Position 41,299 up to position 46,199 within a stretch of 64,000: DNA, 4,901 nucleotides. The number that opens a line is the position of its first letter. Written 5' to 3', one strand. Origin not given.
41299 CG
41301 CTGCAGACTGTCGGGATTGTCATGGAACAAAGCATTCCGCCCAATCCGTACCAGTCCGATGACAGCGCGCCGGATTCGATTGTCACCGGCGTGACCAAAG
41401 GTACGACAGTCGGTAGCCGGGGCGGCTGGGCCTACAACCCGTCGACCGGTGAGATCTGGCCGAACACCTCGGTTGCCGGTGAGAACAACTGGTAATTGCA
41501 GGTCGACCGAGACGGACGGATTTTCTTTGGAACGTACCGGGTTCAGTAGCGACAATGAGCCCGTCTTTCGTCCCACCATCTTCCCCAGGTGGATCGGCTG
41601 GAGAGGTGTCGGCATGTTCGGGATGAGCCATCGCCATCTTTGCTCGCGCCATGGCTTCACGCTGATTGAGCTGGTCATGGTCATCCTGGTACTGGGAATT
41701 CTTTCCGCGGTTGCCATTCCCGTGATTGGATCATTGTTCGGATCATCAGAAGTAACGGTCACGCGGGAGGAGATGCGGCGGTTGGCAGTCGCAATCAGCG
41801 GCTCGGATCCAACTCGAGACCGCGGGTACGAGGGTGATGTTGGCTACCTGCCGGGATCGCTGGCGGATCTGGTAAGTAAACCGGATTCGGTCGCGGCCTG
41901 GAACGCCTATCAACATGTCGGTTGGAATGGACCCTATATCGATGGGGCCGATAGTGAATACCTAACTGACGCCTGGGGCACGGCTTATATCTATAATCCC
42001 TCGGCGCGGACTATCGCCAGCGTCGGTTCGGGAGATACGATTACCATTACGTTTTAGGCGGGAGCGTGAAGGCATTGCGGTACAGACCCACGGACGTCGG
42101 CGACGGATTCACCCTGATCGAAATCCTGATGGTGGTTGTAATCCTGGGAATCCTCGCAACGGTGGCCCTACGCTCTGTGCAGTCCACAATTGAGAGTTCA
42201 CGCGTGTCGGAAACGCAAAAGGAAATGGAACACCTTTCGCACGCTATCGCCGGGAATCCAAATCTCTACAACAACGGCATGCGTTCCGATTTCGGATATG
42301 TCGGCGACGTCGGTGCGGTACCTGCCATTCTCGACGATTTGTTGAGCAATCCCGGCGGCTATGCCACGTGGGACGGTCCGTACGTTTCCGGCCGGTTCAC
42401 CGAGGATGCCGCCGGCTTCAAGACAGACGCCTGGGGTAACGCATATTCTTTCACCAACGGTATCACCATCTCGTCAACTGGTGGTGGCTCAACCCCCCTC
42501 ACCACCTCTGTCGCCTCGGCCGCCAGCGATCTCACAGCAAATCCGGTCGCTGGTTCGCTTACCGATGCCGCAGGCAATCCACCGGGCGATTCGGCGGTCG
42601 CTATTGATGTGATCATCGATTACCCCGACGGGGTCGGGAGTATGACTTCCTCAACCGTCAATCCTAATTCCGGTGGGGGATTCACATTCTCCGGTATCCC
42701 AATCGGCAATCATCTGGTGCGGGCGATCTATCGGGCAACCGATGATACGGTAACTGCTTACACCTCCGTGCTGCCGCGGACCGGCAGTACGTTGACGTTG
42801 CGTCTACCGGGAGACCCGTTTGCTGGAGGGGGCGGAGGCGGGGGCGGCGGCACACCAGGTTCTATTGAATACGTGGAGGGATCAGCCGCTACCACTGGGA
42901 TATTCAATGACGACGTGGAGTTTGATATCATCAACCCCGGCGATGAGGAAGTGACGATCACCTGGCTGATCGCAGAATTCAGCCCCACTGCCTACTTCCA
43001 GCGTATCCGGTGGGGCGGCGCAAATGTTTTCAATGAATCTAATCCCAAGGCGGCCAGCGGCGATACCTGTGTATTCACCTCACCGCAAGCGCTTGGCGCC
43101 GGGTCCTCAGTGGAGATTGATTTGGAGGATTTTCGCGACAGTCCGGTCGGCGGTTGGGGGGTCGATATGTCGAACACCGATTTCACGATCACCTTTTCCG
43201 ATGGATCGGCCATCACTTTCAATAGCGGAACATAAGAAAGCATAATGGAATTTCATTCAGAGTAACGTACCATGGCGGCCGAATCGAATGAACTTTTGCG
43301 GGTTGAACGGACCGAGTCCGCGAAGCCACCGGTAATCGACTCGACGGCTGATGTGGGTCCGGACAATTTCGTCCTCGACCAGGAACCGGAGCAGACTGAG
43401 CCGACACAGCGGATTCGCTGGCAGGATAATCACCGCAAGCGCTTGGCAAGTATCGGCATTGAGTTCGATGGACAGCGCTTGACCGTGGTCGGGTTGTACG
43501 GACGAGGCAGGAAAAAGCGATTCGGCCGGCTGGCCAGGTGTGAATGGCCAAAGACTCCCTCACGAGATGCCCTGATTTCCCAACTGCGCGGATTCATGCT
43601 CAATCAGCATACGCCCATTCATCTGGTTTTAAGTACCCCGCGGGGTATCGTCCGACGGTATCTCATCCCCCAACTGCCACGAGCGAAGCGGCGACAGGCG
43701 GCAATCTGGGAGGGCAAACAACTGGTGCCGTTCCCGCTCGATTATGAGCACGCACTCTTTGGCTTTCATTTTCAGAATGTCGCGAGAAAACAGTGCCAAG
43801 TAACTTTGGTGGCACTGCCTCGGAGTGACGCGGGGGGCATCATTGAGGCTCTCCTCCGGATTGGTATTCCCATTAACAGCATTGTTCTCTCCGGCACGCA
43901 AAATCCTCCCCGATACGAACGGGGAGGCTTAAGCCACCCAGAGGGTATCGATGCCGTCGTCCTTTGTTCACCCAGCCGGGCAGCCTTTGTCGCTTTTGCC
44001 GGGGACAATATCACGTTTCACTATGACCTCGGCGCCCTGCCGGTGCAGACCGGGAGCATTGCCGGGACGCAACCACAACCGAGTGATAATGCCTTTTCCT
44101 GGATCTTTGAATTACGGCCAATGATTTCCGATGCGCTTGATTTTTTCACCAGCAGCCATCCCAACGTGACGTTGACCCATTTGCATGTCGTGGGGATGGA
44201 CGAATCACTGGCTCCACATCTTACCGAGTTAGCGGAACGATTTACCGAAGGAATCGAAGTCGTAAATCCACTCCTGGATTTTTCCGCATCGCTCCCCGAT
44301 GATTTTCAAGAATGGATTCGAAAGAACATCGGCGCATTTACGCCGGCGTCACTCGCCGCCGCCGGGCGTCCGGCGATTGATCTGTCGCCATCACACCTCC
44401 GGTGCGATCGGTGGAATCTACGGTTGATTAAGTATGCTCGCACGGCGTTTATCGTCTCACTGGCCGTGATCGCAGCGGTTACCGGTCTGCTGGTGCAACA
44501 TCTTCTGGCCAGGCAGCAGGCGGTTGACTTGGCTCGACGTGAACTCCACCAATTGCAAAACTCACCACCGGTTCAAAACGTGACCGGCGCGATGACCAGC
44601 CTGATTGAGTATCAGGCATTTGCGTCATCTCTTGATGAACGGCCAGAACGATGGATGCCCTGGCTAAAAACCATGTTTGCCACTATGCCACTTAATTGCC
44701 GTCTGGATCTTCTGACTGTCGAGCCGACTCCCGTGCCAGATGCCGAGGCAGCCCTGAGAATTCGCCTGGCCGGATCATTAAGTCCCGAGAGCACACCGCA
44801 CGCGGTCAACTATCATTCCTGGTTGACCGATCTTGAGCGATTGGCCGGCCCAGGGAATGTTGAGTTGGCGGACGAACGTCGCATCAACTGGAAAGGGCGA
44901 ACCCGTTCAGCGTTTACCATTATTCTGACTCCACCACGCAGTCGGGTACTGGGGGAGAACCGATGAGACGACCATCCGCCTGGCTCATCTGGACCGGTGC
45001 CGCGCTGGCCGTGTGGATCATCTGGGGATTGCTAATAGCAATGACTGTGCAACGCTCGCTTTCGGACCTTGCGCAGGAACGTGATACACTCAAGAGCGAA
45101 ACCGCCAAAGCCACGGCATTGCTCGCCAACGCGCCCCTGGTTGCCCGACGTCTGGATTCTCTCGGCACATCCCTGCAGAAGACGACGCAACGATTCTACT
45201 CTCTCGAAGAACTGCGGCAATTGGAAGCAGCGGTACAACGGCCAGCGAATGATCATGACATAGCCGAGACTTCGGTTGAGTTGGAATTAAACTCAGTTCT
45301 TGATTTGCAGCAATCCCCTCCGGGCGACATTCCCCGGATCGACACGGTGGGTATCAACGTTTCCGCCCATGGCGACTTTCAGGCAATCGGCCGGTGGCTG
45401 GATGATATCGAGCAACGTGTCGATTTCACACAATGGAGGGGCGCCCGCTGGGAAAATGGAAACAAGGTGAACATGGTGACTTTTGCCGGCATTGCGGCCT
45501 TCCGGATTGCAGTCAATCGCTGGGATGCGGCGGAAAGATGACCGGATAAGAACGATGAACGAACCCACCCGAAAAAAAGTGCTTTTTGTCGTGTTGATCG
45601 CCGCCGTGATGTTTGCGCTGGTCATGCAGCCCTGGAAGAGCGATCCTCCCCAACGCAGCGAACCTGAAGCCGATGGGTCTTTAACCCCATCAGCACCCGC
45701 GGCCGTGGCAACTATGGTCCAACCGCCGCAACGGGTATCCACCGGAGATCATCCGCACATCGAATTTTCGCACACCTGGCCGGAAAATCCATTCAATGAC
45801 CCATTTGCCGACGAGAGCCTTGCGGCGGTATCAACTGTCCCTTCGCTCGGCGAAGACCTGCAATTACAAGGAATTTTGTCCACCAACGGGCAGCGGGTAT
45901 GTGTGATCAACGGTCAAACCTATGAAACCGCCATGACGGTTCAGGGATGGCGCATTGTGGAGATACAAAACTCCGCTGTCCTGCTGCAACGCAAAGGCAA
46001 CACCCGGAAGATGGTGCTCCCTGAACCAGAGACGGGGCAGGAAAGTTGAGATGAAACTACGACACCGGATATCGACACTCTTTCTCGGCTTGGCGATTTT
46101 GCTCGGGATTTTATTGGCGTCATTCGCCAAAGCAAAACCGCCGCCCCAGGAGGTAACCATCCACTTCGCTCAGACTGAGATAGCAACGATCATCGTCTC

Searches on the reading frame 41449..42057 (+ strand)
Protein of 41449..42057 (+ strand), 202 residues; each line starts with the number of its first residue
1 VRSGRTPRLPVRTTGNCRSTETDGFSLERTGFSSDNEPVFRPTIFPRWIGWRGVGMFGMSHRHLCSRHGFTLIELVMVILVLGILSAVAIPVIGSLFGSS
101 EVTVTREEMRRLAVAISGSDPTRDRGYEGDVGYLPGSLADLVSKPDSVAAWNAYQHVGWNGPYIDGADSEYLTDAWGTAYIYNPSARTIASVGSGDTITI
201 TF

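Call 6: search_protein_families(library=pfam, proteins=[window:41449-42057:+], max_evalue=0.001)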
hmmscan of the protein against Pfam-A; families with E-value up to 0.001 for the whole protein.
window:41449-42057:+ (202 aa): 1 family
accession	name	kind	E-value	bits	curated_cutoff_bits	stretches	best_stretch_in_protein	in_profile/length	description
PF07963.17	N_methyl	-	1.3e-06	28.1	21.2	1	67-90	4-27/27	Prokaryotic N-terminal methylation motif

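Call 26: search_protein_families(library=ncbifam, proteins=[window:41449-42057:+], max_evalue=0.001)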
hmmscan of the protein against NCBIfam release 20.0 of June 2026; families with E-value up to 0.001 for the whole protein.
window:41449-42057:+ (202 aa): 5 families
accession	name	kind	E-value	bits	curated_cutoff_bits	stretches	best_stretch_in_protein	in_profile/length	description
TIGR01710.1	typeII_sec_gspG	equivalog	1.3e-10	41.4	88.85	1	68-186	1-105/134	type II secretion system major pseudopilin GspG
TIGR02532.1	IV_pilin_GFxxxE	domain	3.7e-07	29.7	16.3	1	67-90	1-24/24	prepilin-type N-terminal cleavage/methylation domain-containing protein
NF041775.1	typeIV_PilA_Myxo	equivalog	2.9e-05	24.1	400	1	67-94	10-37/214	type IV pilin protein PilA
NF007862.0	PRK10574.1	equivalog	5.5e-05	23.3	138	1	67-92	4-29/145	prepilin peptidase-dependent pilin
TIGR01708.2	typeII_sec_gspH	equivalog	0.00017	21.6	80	1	68-109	2-43/169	type II secretion system minor pseudopilin GspH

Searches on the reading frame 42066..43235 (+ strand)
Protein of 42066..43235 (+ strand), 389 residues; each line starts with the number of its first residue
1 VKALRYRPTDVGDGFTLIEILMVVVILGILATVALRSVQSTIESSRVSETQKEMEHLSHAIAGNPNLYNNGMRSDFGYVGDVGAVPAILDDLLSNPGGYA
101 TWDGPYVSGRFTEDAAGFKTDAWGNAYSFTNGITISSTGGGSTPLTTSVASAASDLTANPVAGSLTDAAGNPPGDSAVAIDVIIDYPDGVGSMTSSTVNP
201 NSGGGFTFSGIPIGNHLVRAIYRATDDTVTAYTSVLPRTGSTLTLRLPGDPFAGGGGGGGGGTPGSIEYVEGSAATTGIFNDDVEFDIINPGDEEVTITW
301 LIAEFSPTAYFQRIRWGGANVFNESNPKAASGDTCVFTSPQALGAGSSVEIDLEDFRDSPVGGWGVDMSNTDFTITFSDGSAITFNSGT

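Call 6: search_protein_families(library=pfam, proteins=[window:42066-43235:+], max_evalue=0.001)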
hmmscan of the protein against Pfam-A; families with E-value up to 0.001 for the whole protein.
window:42066-43235:+ (389 aa): 1 family
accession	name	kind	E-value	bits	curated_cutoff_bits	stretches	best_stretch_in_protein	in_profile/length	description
PF07963.17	N_methyl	-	2.7e-05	24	21.2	1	14-35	6-27/27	Prokaryotic N-terminal methylation motif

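Call 26: search_protein_families(library=ncbifam, proteins=[window:42066-43235:+], max_evalue=0.001)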
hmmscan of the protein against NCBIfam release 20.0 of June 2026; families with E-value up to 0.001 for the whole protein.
window:42066-43235:+ (389 aa): 6 families
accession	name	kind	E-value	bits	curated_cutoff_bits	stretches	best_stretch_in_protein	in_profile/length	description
TIGR01710.1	typeII_sec_gspG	equivalog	1.8e-08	34.5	88.85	1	14-62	2-50/134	type II secretion system major pseudopilin GspG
TIGR02532.1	IV_pilin_GFxxxE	domain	5.6e-07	29.1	16.3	1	14-35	3-24/24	prepilin-type N-terminal cleavage/methylation domain-containing protein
TIGR01708.2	typeII_sec_gspH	equivalog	8.9e-07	29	80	1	14-53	3-42/169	type II secretion system minor pseudopilin GspH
NF041775.1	typeIV_PilA_Myxo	equivalog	4.6e-05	23.5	400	1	2-57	2-55/214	type IV pilin protein PilA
TIGR02596.1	TIGR02596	subfamily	0.00018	21.6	70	1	15-56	1-43/196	Verru_Chthon cassette protein D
NF007862.0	PRK10574.1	equivalog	0.00096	19.3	138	0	13-45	5-37/145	prepilin peptidase-dependent pilin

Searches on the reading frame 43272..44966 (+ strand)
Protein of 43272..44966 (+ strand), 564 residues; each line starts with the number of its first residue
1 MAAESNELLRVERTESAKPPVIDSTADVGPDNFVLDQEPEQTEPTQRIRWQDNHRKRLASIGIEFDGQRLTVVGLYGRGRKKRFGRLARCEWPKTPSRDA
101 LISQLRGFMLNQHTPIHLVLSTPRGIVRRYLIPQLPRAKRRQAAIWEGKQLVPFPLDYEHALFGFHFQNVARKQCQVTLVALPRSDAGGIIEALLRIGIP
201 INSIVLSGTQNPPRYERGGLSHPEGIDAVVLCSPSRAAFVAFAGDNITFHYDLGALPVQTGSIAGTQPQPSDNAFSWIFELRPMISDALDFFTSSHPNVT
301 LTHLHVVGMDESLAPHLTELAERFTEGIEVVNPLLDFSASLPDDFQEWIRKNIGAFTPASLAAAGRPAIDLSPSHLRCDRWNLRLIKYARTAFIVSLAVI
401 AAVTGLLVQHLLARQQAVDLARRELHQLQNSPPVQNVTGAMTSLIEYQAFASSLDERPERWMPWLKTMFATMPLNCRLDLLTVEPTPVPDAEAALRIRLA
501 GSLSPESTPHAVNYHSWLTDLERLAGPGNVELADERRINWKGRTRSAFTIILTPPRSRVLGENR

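Call 6: search_protein_families(library=pfam, proteins=[window:43272-44966:+], max_evalue=0.001)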
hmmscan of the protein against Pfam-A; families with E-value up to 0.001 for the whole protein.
window:43272-44966:+ (564 aa): 0 families

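Call 26: search_protein_families(library=ncbifam, proteins=[window:43272-44966:+], max_evalue=0.001)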
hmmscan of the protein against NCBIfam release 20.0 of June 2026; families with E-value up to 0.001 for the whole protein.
window:43272-44966:+ (564 aa): 0 families

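Call 60: search_solved_structures(query=window:43272-44966:+, max_evalue=1)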
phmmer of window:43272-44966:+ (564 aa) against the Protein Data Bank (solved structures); distinct sequences matched with E-value up to 1: 3.
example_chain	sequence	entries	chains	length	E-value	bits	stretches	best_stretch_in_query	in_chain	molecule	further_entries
2ych_A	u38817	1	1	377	0.00085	21.5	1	100-199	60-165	COMPETENCE PROTEIN PILM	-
9kql_A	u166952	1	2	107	0.52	12.3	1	108-171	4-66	ATPase MORC2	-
5ls6_A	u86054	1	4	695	0.77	11.7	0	492-552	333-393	Histone-lysine N-methyltransferase EZH2,Histone-lysine N-methyltransferase EZH2,Histone-ly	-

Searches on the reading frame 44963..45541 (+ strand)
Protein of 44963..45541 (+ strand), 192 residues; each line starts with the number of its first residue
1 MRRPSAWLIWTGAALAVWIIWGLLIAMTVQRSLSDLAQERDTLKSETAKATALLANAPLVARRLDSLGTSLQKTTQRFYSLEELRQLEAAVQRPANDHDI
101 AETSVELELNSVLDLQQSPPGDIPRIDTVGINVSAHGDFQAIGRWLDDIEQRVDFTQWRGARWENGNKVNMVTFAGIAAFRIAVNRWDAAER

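Call 6: search_protein_families(library=pfam, proteins=[window:44963-45541:+], max_evalue=0.001)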
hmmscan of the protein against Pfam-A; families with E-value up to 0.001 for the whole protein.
window:44963-45541:+ (192 aa): 0 families

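Call 26: search_protein_families(library=ncbifam, proteins=[window:44963-45541:+], max_evalue=0.001)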
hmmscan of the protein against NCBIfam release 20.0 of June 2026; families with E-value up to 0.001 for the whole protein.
window:44963-45541:+ (192 aa): 1 family
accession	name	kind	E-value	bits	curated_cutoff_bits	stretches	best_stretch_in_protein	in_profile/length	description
NF040576.1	T2SS_GspM_XpsM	equivalog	1e-08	35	60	1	7-152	2-139/180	type II secretion system protein GspM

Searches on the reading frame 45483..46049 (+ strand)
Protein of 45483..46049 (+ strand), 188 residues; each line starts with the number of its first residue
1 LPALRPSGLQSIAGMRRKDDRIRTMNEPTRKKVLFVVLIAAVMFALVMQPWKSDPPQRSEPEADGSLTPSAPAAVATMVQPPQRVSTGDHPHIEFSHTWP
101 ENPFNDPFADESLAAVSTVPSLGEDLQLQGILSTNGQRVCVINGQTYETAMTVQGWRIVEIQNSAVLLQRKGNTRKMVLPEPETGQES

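Call 6: search_protein_families(library=pfam, proteins=[window:45483-46049:+], max_evalue=0.001)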
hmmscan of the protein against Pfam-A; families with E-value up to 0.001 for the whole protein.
window:45483-46049:+ (188 aa): 2 families
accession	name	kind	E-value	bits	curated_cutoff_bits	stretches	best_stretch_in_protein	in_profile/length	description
PF23893.1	Y4YQ_C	-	0.00011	22.4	27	1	143-174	18-50/53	Uncharacterised protein Y4YQ C-terminal domain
PF16537.11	T2SSB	-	0.00069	19.7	28.4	0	135-174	15-55/60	Type II secretion system protein B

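Call 26: search_protein_families(library=ncbifam, proteins=[window:45483-46049:+], max_evalue=0.001)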
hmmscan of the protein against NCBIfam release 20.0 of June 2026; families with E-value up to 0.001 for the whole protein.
window:45483-46049:+ (188 aa): 0 families
